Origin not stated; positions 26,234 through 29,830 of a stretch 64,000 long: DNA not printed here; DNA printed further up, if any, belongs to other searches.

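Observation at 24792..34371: Five-gene DabA cluster with four complex-I antiporter-like subunits instead of the canonical two-gene DAB pair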

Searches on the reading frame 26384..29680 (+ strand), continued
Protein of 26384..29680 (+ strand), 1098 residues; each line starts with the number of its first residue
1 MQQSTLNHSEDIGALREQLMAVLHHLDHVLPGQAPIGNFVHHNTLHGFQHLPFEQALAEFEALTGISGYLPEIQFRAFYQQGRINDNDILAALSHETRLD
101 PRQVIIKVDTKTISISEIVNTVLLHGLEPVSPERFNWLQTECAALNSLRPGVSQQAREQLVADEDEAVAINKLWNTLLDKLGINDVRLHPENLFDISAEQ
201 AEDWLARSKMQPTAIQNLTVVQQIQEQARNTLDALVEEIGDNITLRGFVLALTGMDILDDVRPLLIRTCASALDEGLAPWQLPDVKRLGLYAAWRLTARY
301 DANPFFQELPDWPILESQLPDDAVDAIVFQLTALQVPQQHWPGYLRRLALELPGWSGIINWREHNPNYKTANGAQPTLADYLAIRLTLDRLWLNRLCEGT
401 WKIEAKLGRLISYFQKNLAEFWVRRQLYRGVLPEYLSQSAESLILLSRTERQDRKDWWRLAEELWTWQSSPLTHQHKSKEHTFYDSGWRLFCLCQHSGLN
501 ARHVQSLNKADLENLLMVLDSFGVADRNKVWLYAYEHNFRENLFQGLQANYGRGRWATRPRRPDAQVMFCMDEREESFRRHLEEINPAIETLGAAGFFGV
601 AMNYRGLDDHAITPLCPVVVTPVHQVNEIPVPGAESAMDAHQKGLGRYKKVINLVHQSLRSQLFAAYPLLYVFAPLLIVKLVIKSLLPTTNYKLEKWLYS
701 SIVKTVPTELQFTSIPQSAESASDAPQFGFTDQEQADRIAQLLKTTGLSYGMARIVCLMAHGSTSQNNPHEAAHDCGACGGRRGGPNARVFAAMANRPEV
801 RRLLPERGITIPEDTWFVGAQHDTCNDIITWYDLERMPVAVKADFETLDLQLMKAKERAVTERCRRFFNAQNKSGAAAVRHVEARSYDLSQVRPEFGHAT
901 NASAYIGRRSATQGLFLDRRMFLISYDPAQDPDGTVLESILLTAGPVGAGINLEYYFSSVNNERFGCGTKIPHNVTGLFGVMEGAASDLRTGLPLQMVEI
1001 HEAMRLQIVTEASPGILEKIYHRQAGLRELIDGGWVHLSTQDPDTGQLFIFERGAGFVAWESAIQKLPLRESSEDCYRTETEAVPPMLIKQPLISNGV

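Call 25: search_solved_structures(query=window:26384-29680:+, max_evalue=0.001, show_alignments=2)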
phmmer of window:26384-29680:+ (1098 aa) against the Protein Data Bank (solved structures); distinct sequences matched with E-value up to 0.001: 1.
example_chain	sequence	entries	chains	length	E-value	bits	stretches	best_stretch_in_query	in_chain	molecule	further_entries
9rd0_A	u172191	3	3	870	4.7e-73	249.5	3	730-1042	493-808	Probable inorganic carbon transporter subunit DabA2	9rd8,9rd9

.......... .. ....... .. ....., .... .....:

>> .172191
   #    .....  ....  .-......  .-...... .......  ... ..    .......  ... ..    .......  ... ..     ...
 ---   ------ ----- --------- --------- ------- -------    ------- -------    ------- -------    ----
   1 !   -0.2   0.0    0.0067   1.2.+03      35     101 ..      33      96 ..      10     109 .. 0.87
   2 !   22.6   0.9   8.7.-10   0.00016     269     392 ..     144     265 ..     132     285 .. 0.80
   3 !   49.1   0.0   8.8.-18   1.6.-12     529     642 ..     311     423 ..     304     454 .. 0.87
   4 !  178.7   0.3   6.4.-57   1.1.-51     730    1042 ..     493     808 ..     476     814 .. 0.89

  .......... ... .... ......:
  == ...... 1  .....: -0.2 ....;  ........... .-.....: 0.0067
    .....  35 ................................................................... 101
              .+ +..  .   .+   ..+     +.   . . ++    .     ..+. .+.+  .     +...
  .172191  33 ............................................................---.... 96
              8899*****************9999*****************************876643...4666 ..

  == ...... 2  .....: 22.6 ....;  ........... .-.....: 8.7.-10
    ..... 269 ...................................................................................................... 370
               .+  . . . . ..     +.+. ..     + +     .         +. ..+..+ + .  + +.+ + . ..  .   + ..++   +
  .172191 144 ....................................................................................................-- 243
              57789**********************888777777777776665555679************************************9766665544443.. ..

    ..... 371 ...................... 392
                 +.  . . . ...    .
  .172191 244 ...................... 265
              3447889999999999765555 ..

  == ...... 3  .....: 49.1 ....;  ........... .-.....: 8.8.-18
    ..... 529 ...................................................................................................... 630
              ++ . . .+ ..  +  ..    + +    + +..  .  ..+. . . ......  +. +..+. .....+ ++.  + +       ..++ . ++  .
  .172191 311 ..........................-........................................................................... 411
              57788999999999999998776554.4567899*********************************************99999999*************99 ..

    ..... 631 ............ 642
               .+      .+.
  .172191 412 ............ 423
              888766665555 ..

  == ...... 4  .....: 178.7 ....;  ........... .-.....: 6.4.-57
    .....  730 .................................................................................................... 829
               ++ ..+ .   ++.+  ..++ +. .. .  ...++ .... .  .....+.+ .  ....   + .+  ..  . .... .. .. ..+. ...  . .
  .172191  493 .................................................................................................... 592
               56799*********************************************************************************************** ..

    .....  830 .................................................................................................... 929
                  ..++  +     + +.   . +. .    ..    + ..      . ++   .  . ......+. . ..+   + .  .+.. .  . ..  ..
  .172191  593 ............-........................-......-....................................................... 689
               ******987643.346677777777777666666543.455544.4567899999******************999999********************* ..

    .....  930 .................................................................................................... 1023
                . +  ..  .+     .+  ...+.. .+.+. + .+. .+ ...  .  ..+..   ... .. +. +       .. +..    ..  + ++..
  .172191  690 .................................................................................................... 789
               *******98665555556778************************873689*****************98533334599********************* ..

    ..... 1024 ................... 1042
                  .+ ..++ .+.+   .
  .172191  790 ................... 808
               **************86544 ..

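Call 40: find_related_loci(query=A1, collection=genome_contigs, flank=8000)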
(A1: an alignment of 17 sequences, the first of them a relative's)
Query A1 (1098 aa) in genome_contigs; peptide patterns used: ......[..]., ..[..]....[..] (x = any residue, [..] = any of these).
600 stretches matched a pattern (row limit reached: there are more); 596 encode a relative of the query (tblastn E <= 1e-3); the best 80 are kept; 80 distinct loci.
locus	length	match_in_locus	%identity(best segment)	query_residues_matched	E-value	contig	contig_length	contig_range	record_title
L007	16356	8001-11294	93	1-1098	0e+0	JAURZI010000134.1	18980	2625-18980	MAG: Methylovulum sp. isolate E6_concoct.bin.140_sub E6_k141_484186, whole genome shotgun sequence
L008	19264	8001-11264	58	1-1091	0e+0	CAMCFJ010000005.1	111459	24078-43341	MAG: Candidatus Nitrotoga sp. CP45 isolate MiH-22jul19-114 genome assembly, contig: MiH-22jul19-C203, whole genome shotg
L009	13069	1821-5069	58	16-1096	0e+0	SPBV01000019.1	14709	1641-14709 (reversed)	MAG: Nitrosomonadales bacterium isolate das_tool.concoct.138 k141_7335579, whole genome shotgun sequence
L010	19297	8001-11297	57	1-1098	0e+0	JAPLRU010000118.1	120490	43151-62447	MAG: Methylobacter sp. isolate LacPavin_0419_WC53_MAG_49_11 LacPavin_0419_WC53_scaffold_82861, whole genome shotgun sequ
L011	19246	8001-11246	55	11-1092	0e+0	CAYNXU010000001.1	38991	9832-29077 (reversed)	MAG TPA_asm: uncultured Nitrosomonas sp. isolate SRP287453_co1_102 genome assembly, contig: NODE_1651_length_38991_cov_4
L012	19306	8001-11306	56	1-1091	0e+0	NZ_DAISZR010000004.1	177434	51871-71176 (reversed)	MAG: Methylobacter sp. isolate CTOTU25010 NODE_4_length_177434_cov_535.557456, whole genome shotgun sequence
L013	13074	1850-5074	57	1-1091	0e+0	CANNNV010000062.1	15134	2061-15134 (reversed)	MAG: Methylococcaceae bacterium isolate ZH-Oct18-38 genome assembly, contig: ZH-Oct18-C3401, whole genome shotgun sequen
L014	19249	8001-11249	57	1-1093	0e+0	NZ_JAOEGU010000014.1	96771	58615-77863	Methylobacter psychrophilus strain Z-0021 NODE_14_length_96771_cov_10.294969, whole genome shotgun sequence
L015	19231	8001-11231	55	16-1092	0e+0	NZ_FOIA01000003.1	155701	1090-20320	Nitrosomonas marina strain Nm71, whole genome shotgun sequence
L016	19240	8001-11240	55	16-1092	0e+0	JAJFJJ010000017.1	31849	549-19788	MAG: Nitrosomonas sp. isolate OFTM23 OFTM23_16, whole genome shotgun sequence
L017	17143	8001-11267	58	1-1092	0e+0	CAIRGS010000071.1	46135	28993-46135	MAG: uncultured Nitrosomonadales bacterium isolate Loclat_bin-08429 genome assembly, contig: bin-08429:071/297, whole ge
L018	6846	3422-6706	55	1-1092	0e+0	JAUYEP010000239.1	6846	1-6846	MAG: Methylovulum sp. isolate C21_concoct.bin.119_sub C21_k141_195578, whole genome shotgun sequence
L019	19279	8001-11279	54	4-1094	0e+0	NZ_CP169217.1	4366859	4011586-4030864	Methylomicrobium lacus strain 22M6SE5-12 chromosome, complete genome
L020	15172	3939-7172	54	16-1092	0e+0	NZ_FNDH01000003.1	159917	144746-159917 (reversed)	Nitrosomonas sp. Nm132, whole genome shotgun sequence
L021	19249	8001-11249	54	15-1097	0e+0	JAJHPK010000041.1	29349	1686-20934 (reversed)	MAG: Nitrosomonas sp. isolate GW-Mt58 NODE_89_length_29349_cov_18.156868, whole genome shotgun sequence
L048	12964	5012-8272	46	15-1098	0e+0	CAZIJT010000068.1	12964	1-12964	MAG TPA_asm: uncultured Thiohalophilus sp. isolate SRP128015_co3_249 genome assembly, contig: NODE_5394_length_12964_cov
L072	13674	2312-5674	56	1-1098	0e+0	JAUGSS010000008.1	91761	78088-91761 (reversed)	MAG: Methylococcaceae bacterium isolate ZUGMOB10 c_000000001991, whole genome shotgun sequence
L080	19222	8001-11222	48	16-1089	0e+0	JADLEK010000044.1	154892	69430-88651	MAG: Gammaproteobacteria bacterium isolate SJ320 c_000000868770, whole genome shotgun sequence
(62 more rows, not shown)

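Call 50: search_protein_families(library=pfam, alignment_id=A3, max_evalue=0.00001)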
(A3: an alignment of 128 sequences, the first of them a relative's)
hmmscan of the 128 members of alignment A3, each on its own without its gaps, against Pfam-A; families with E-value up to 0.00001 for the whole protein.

A. member 1, L001:5862-7541:+ (559 aa): 2 families
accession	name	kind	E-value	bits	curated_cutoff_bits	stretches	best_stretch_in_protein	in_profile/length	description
PF00916.26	Sulfate_transp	-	9.8e-58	196.2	23.2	1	13-386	1-365/380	Sulfate permease family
PF16983.11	MFS_MOT1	-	3.8e-06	27.7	30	1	302-378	33-111/111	Molybdate transporter of MFS superfamily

B. families by the number of members that match (of 128 scanned): 127 families (the first 25 are shown)
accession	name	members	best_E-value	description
PF00916.26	Sulfate_transp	9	2.7e-113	Sulfate permease family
PF00582.32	Usp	6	5.5e-24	Universal stress protein family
PF01458.23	SUFBD_core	4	4.1e-80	SUF system FeS cluster assembly, SufBD core domain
PF07080.17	DUF1348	4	9.7e-66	Protein of unknown function (DUF1348)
PF00990.26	GGDEF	4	3.3e-54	Diguanylate cyclase, GGDEF domain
PF02082.26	Rrf2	4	1.1e-32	Iron-dependent Transcriptional regulator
PF01740.26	STAS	4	3e-17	STAS domain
PF19295.5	SufBD_N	4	7e-12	SufBD protein N-terminal region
PF00563.25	EAL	3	1.8e-76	EAL domain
PF00484.24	Pro_CA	3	5.2e-52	Carbonic anhydrase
PF20686.2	CsoSCA_cat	3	5.6e-08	Carboxysome Shell Carbonic Anhydrase, catalytic domain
PF12680.13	SnoaL_2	3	6.7e-07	SnoaL-like domain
PF03170.19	BcsB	2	1.9e-215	Bacterial cellulose synthase subunit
PF00005.33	ABC_tran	2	5.2e-63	ABC transporter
PF02545.19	Maf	2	9.6e-59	Maf-like protein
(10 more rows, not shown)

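Call 84: search_dna_similar(query=window:26384-29680:+, collection=plasmids, mode=protein, max_rows=15)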
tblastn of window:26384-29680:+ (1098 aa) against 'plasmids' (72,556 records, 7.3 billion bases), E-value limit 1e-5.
Records with a match: 126; places in all: 127; records where one place covers at least 80% of the query: 0.
Best place of each record, by identity: <60% 126.
By first word of the organism name: Phaeobacter 58; Leisingera 10; Pantoea 7; Haloarcula 6; Paracoccus 4; Salinivibrio 4; Rhizobium 3; Mesorhizobium 2; Martelella 2; Polymorphobacter 2; and 27 more.
By predicted mobility (MOB-suite, as given by PLSDB): non-mobilizable 113; mobilizable 10; conjugative 3.
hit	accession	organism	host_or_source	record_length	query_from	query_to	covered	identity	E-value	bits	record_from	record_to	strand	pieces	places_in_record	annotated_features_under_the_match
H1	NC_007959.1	Nitrobacter hamburgensis X14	-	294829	242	1054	65%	33.0%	2e-56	333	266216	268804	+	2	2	DUF2309 domain-containing protein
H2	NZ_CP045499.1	Mesorhizobium sp. INR15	pure culture,nutrient broth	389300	269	1067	59%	35.2%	5e-71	335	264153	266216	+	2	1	DUF2309 domain-containing protein | cysD: sulfate adenylyltransferase subunit CysD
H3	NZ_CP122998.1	Mycolicibacterium aubagnense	wall sediment of Poderosa mine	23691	16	1042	61%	34.3%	6e-65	323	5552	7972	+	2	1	DUF2309 domain-containing protein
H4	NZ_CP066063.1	Staphylococcus pettenkoferi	-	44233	191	1038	65%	31.5%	7e-67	314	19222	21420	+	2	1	putative inorganic carbon transporter subunit DabA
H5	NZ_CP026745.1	Nocardia cyriacigeorgica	Homo sapiens,laboratory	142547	502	1038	49%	36.7%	9e-82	301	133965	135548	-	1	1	DUF2309 domain-containing protein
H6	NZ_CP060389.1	Sphingobium sp. KCTC 72723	single cell,Antarctic soil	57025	493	1063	52%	33.1%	1e-58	229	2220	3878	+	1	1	DUF2309 domain-containing protein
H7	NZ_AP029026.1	Asticcacaulis sp. DW145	-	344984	532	1057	48%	35.3%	7e-65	249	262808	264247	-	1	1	DUF2309 domain-containing protein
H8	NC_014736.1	Halogeometricum borinquense DSM 11551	-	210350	526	1074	50%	33.1%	1e-73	276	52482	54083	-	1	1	DUF2309 domain-containing protein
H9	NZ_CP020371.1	Candidatus Thiodictyon syntrophicum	meromictic lake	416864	525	1057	49%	34.0%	7e-71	268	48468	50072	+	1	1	DUF2309 domain-containing protein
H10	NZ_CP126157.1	Halobaculum litoreum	cell culture,sediment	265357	530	1075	50%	33.0%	8e-74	276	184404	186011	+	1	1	DUF2309 domain-containing protein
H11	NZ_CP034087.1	Methylocystis rosea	cell culture,groundwater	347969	534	1046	47%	34.9%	7e-69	261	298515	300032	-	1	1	DUF2309 domain-containing protein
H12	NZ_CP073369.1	Haloarcula sinaiiensis ATCC 33800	cell culture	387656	519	1053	49%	33.1%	2e-69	263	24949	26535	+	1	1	DUF2309 domain-containing protein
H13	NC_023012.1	Haloarcula hispanica N601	-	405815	519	1053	49%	33.1%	1e-67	258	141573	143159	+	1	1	DUF2309 domain-containing protein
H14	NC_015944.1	Haloarcula hispanica ATCC 33960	-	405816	519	1053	49%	33.1%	1e-67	258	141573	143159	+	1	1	DUF2309 domain-containing protein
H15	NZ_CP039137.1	Haloarcula marismortui ATCC 43049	Cell culture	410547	519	1053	49%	32.9%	1e-69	264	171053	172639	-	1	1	DUF2309 domain-containing protein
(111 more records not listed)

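Call 85: get_annotated_region(hit=H1, flank=5000)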
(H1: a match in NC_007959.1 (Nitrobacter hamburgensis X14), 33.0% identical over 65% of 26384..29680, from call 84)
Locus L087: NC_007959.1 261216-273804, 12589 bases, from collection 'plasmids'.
description: Nitrobacter hamburgensis X14 plasmid 1, complete sequence
organism: Nitrobacter hamburgensis X14 (NCBI taxid 323097)
taxonomy: Bacteria; Pseudomonadota; Alphaproteobacteria; Hyphomicrobiales; Nitrobacteraceae; Nitrobacter; Nitrobacter hamburgensis; Nitrobacter hamburgensis X14
host: -; source: -; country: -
typing (MOB-suite, as given by PLSDB): mobilizable; replicon rep_cluster_472; relaxase MOBP
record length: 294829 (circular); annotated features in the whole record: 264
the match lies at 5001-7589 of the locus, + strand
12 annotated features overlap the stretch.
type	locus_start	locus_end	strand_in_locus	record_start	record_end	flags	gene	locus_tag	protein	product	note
CDS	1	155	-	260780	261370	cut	-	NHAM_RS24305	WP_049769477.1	IS110 family transposase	-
CDS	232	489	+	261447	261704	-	-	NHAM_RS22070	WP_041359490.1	hypothetical protein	-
CDS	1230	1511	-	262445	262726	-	-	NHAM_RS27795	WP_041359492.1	hypothetical protein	-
CDS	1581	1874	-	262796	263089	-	-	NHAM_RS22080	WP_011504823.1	hypothetical protein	-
CDS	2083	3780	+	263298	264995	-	-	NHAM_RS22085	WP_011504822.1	proton-conducting transporter membrane subunit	-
CDS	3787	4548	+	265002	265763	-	-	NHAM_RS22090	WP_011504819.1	hypothetical protein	-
CDS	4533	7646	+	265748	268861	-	-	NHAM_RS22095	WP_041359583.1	DUF2309 domain-containing protein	-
CDS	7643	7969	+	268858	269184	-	-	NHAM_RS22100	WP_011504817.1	nitrogen regulatory protein P-II (GlnB, GlnK)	-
CDS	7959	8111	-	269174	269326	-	-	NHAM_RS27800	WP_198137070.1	hypothetical protein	-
CDS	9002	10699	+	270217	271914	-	-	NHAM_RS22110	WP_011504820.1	proton-conducting transporter membrane subunit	-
CDS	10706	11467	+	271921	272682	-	-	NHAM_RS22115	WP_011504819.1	hypothetical protein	-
CDS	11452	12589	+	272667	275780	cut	-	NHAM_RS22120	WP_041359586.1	DUF2309 domain-containing protein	-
